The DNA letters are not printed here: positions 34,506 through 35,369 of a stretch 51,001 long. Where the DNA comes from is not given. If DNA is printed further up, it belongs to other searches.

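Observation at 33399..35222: Patatin phospholipase fused to a receiver-like domain, with no kinase on the replicon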

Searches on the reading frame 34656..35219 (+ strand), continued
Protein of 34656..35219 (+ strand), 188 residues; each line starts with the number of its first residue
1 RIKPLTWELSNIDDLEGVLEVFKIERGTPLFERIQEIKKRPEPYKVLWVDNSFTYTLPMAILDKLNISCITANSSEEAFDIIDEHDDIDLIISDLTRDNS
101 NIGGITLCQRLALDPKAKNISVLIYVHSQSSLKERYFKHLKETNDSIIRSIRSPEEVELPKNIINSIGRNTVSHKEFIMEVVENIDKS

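Call 55: find_encoding_contigs(protein=P0127, flank=9000, max_places=2)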
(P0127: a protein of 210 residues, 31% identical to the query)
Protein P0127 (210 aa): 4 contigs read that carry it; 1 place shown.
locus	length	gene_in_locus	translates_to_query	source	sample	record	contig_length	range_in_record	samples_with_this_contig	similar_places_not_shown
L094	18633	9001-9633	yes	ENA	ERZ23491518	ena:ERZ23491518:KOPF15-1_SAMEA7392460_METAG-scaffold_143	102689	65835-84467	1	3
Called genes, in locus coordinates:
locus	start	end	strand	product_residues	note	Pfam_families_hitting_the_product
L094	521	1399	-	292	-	PF01551:Peptidase_M23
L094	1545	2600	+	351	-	PF01408:GFO_IDH_MocA, PF22725:GFO_IDH_MocA_C3, PF02894:GFO_IDH_MocA_C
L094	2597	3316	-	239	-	-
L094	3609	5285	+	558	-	PF01476:LysM, PF23473:LysM3_LYK4_5 (faint), PF01476:LysM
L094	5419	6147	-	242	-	PF00717:Peptidase_S24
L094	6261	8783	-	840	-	PF14870:PSII_BNR (faint), PF25852:DUF6242_C (faint), PF02012:BNR (faint), PF13088:BNR_2 (faint), PF15899:BNR_6 (faint), PF15902:Sortilin-Vps10, PF18962:Por_Secre_tail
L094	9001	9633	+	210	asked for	PF00072:Response_reg (weak)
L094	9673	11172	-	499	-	PF03321:GH3, PF23571:GH3_M, PF23572:GH3_C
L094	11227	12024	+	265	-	PF01488:Shikimate_DH (weak), PF03807:F420_oxidored, PF10727:Rossmann-like, PF13241:NAD_binding_7 (weak), PF10728:DUF2520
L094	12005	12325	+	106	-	-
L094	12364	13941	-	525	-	-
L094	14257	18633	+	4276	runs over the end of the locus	PF16409:DUF5017 (faint), PF00932:LTD, PF13620:CarboxypepD_reg (faint), PF02494:HYR (weak), PF18962:Por_Secre_tail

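Call 61: search_protein_families(library=pfam, proteins=[P0154, P0171, P0121, P0127, P0148, P0143], max_evalue=0.01)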
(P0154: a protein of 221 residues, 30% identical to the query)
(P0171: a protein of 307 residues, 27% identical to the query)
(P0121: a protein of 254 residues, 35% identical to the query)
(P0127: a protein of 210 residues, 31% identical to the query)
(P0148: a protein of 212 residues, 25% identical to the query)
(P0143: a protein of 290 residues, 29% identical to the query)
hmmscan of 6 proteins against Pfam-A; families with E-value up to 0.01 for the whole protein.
P0154 (221 aa): 2 families
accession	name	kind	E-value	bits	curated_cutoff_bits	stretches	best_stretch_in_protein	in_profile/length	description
PF00072.30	Response_reg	-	9.7e-07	29.4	30.2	1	108-176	2-68/111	Response regulator receiver domain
PF20701.3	HetE-N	-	0.0002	22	25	1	1-85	1-80/102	Het-E N-terminal domain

P0171 (307 aa): 3 families
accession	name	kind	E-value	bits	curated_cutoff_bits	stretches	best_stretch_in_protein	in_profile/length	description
PF13271.11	DUF4062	-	1.2e-20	73.9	24.7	1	2-84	1-82/82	Domain of unknown function (DUF4062)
PF00072.30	Response_reg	-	3.4e-08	34.1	30.2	1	193-272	1-78/111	Response regulator receiver domain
PF23198.2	PDE8A_N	-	0.00013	22.3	29.6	1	211-250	31-70/147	PDE8A-like, N-terminal domain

P0121 (254 aa): 2 families
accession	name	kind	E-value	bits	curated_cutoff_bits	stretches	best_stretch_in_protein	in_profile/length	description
PF19964.5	EAD11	-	2.3e-14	53.6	26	1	7-84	3-79/80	Effector-associated domain 11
PF00072.30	Response_reg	-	8.3e-06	26.4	30.2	1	138-206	2-68/111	Response regulator receiver domain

P0127 (210 aa): 1 family
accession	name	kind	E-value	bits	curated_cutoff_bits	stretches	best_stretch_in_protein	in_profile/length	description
PF00072.30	Response_reg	-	8.2e-06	26.4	30.2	1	95-171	1-74/111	Response regulator receiver domain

P0148 (212 aa): 1 family
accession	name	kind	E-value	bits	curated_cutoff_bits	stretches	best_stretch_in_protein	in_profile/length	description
PF00072.30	Response_reg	-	5.8e-10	39.8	30.2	1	98-194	1-95/111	Response regulator receiver domain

P0143 (290 aa): 1 family
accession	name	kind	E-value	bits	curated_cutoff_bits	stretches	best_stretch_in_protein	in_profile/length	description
PF19964.5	EAD11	-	1.4e-15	57.5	26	1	37-113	2-78/80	Effector-associated domain 11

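Call 70: search_protein_families(library=padloc, proteins=[P0121, P0127, P0154, P0171], max_evalue=0.01)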
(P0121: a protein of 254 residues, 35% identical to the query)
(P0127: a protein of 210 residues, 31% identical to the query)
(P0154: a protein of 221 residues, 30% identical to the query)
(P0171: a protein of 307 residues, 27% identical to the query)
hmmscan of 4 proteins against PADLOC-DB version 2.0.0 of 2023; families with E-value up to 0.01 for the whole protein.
P0121 (254 aa): 0 families

P0127 (210 aa): 0 families

P0154 (221 aa): 1 family
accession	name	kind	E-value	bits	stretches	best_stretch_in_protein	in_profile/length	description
PDLC04896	PDC-S06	-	0.0086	12.7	0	12-102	355-444/732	-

P0171 (307 aa): 1 family
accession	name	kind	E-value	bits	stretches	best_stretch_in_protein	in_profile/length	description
PDLC04726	PDC-M60C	-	0.0027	14.6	1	192-242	2-55/407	-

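Call 72: search_protein_representatives(alignment_id=A3)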
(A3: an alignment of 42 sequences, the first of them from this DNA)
Query: 42 sequences, 123 profile positions. Proteins with E-value up to 0.001 (for the whole library): 116310; up to 1e-10: 7918; up to 1e-30: 190. The best 150 are listed.
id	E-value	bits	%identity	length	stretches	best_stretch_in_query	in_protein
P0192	5.1e-41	155.6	-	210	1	5-122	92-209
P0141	9.0e-41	154.8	-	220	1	3-122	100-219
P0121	1.4e-40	154.2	-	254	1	2-120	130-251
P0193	1.3e-39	151.1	-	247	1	2-121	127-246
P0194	2.2e-39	150.4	-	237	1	4-122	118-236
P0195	3.2e-39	149.8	-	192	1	4-122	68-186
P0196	4.7e-39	149.3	-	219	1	4-122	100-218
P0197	5.7e-39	149.0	-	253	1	5-121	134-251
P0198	1.0e-38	148.2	-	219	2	5-122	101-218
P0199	1.1e-38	148.1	-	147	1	2-121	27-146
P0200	1.1e-38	148.0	-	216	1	5-122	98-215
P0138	1.4e-38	147.7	-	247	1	2-122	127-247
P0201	1.5e-38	147.7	-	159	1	5-122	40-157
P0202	1.5e-38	147.7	-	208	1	5-122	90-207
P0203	2.5e-38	146.9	-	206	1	6-121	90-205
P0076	8.9e-37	141.9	-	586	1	4-120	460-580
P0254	4.2e-34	133.3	-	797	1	5-121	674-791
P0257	4.6e-34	133.2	-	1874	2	7-119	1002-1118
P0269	1.2e-33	131.8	-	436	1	4-121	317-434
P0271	1.4e-33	131.6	-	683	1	3-121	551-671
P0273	1.7e-33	131.4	-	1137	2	3-93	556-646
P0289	3.8e-33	130.2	-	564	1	5-121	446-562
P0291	4.9e-33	129.8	-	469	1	4-121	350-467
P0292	5.9e-33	129.6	-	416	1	4-122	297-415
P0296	7.3e-33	129.3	-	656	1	6-120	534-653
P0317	2.7e-32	127.5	-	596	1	6-120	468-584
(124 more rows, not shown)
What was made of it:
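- There are 190 clusters at E <= 1e-30 (call 72).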

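Call 73: search_protein_families(library=pfam, proteins=[P0254, P0257, P0271, P0273, P0269, P0289, P0291, P0292, P0296, P0317], max_evalue=0.001)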
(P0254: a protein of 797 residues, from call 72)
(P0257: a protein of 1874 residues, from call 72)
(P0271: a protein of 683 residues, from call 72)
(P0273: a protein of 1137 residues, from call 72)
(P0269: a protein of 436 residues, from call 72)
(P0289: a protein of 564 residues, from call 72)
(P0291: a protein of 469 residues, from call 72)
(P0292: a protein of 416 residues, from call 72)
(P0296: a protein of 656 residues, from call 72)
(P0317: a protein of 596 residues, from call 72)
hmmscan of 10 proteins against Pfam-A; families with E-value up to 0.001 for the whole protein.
P0254 (797 aa): 3 families
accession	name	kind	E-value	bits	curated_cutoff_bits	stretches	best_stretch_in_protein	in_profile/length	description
PF07693.20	KAP_NTPase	-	3.1e-26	92.7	20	2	27-328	1-203/293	KAP family P-loop domain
PF00072.30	Response_reg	-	7e-08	33.1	30.2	1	678-756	1-76/111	Response regulator receiver domain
PF20693.3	YobI-ATPase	-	8.5e-05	22.7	27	0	162-307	107-238/363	YobI-like P-loop NTPase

P0257 (1874 aa): 7 families
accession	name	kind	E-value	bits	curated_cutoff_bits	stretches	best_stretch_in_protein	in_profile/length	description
PF03781.23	FGE-sulfatase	-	2.2e-47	162.3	23.3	1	1639-1852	3-255/255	Sulfatase-modifying factor enzyme 1-like domain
PF00069.31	Pkinase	-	2.1e-39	135.9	31.7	1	1336-1572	1-258/263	Protein kinase domain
PF07714.23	PK_Tyr_Ser-Thr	-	1.2e-29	103.8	23.1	1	1338-1573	3-256/258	Protein tyrosine and serine/threonine kinase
PF00072.30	Response_reg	-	3.9e-20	72.5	30.2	2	869-982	1-110/111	Response regulator receiver domain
PF13676.11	TIR_2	-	3.2e-14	53.9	28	1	1157-1261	1-100/122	TIR domain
PF08239.17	SH3_3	-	7.7e-09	36.1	27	1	800-846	2-53/54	Bacterial SH3 domain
PF14531.12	Kinase-like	-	0.0004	20.2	25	1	1433-1530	150-253/289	Kinase-like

P0271 (683 aa): 1 family
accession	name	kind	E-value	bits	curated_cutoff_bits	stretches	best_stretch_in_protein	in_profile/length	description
PF01734.28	Patatin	-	2.3e-22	80.6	27.7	1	73-299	1-171/191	Patatin-like phospholipase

P0273 (1137 aa): 6 families
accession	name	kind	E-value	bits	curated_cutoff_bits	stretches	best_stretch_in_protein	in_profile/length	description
PF00072.30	Response_reg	-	9.8e-18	64.8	30.2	2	562-655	1-93/111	Response regulator receiver domain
PF13424.12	TPR_12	-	2.1e-09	37.9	30.1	1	852-915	10-75/77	Tetratricopeptide repeat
PF00515.34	TPR_1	-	2.4e-07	30.7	27.8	0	925-956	1-32/34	Tetratricopeptide repeat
PF07719.23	TPR_2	-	7.9e-07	29.2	27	0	925-956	1-32/34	Tetratricopeptide repeat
PF17874.7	TPR_MalT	-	9.6e-06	25.5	45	1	855-957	11-112/336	MalT-like TPR region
PF13181.12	TPR_8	-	1.8e-05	25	25.7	0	927-954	3-30/34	Tetratricopeptide repeat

P0269 (436 aa): 2 families
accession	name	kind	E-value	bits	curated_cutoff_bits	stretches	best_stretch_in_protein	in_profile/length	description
PF13305.11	TetR_C_33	-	1.1e-09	39.3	26.8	1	93-213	1-101/103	Tetracyclin repressor-like, C-terminal domain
PF00072.30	Response_reg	-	7.1e-09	36.3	30.2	1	322-400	1-77/111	Response regulator receiver domain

P0289 (564 aa): 5 families
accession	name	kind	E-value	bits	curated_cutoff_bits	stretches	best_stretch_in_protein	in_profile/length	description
PF00069.31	Pkinase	-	3.5e-40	138.5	31.7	1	115-364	1-253/263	Protein kinase domain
PF07714.23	PK_Tyr_Ser-Thr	-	8.3e-25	88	23.1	1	121-364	7-250/258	Protein tyrosine and serine/threonine kinase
PF00072.30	Response_reg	-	2.8e-07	31.1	30.2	1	451-527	2-76/111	Response regulator receiver domain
PF01636.29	APH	-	6.6e-07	29.8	23.2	1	204-261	137-198/239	Phosphotransferase enzyme family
PF03109.22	ABC1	-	3.8e-06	26.6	22.9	1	154-260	114-214/244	ABC1 atypical kinase-like domain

P0291 (469 aa): 2 families
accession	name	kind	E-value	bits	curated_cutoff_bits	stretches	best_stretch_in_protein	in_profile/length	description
PF00072.30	Response_reg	-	2.5e-09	37.7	30.2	1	355-438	1-82/111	Response regulator receiver domain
PF13305.11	TetR_C_33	-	0.00016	22.7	26.8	0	96-215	4-98/103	Tetracyclin repressor-like, C-terminal domain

P0292 (416 aa): 2 families
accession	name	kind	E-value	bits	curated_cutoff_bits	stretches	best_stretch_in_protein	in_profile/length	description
PF13305.11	TetR_C_33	-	8.1e-13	49.3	26.8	1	100-200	2-89/103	Tetracyclin repressor-like, C-terminal domain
PF00072.30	Response_reg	-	1.4e-08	35.3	30.2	1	302-386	1-83/111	Response regulator receiver domain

P0296 (656 aa): 1 family
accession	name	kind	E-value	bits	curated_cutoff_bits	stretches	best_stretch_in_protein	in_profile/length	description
PF01734.28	Patatin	-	1.3e-20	74.8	27.7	2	75-126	1-53/191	Patatin-like phospholipase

P0317 (596 aa): 1 family
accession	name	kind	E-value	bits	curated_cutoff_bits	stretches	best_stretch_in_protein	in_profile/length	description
PF01734.28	Patatin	-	4.5e-27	95.9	27.7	1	44-298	1-190/191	Patatin-like phospholipase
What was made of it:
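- These do not belong to two-component signalling (calls 61, 73). TetR-like fusions show that the module is not restricted to conflict proteins (call 73).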

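Call 79: search_protein_families(library=ncbifam, proteins=[P0121, P0127, P0171, P0254, window:34767-35219:+], max_evalue=0.001)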
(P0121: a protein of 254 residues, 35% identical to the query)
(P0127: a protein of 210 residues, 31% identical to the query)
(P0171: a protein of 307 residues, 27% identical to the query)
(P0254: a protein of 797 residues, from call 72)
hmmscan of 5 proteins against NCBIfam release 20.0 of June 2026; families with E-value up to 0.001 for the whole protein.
P0121 (254 aa): 2 families
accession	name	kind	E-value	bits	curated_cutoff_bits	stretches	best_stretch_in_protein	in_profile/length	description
NF006623.1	PRK09191.1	subfamily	0.00049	19.9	240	0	163-216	167-215/258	PhyR family response regulator anti-anti-sigma factor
NF053512.1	nitric_RR_NosR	exception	0.0009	18.4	400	0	138-186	2-50/422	response regulator c-di-GMP phosphodiesterase, NosR family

P0127 (210 aa): 0 families

P0171 (307 aa): 8 families
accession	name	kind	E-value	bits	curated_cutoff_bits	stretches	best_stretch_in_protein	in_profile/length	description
TIGR02956.1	TMAO_torS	equivalog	1.5e-07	29.9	676.5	1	177-260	688-775/967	TMAO reductase system sensor histidine kinase/response regulator TorS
NF053512.1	nitric_RR_NosR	exception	1.7e-07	30.6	400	1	193-261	1-67/422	response regulator c-di-GMP phosphodiesterase, NosR family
NF052596.1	RR_EAL_PvrR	equivalog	8.5e-06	24.6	580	1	191-260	4-72/398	response regulator cyclic di-GMP phosphodiesterase PvrR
NF008302.0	PRK11091.1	equivalog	2.1e-05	22.9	838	1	177-243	512-578/779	aerobic respiration two-component sensor histidine kinase ArcB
NF011874.0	PRK15347.1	equivalog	2.2e-05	22.7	852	1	192-261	692-759/921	two component system sensor kinase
NF045991.1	RespRegCtrARhodob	equivalog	2.4e-05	24.2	350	1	192-286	2-94/224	response regulator transcription factor CtrA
NF011695.0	PRK15115.1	equivalog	0.00012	21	763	1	190-261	6-75/445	two-component system response regulator GlrR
NF041946.1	LuxO_transreg_Vib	equivalog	0.00022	20.1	800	1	208-270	14-74/463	quorum-sensing sigma-54 dependent transcriptional regulator LuxO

P0254 (797 aa): 5 families
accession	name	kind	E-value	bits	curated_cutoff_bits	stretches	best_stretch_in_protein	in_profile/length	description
NF041923.1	QatA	equivalog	7.2e-19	67.9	600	1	241-503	168-391/628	Qat anti-phage system ATPase QatA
NF007969.0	PRK10693.1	equivalog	4.6e-06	25.9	329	1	672-754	4-83/337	two-component system response regulator RssB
NF052313.1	T9SS_RR_PorX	equivalog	1.9e-05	23.6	300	1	677-755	2-77/513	T9SS response regulator signal transducer PorX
NF008099.0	PRK10841.1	equivalog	4.4e-05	21.4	920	1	655-754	804-900/949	two-component system sensor histidine kinase RcsC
NF052596.1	RR_EAL_PvrR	equivalog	0.00028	19.6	580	1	676-746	4-72/398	response regulator cyclic di-GMP phosphodiesterase PvrR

seq(151 aa): 1 family
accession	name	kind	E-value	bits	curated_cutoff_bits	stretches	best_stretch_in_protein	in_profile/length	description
NF007135.0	PRK09581.1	equivalog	0.0004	19.3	474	1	31-87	28-81/457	PleD family two-component system response regulator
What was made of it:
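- The KAP NTPase is QatA-like (call 79).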
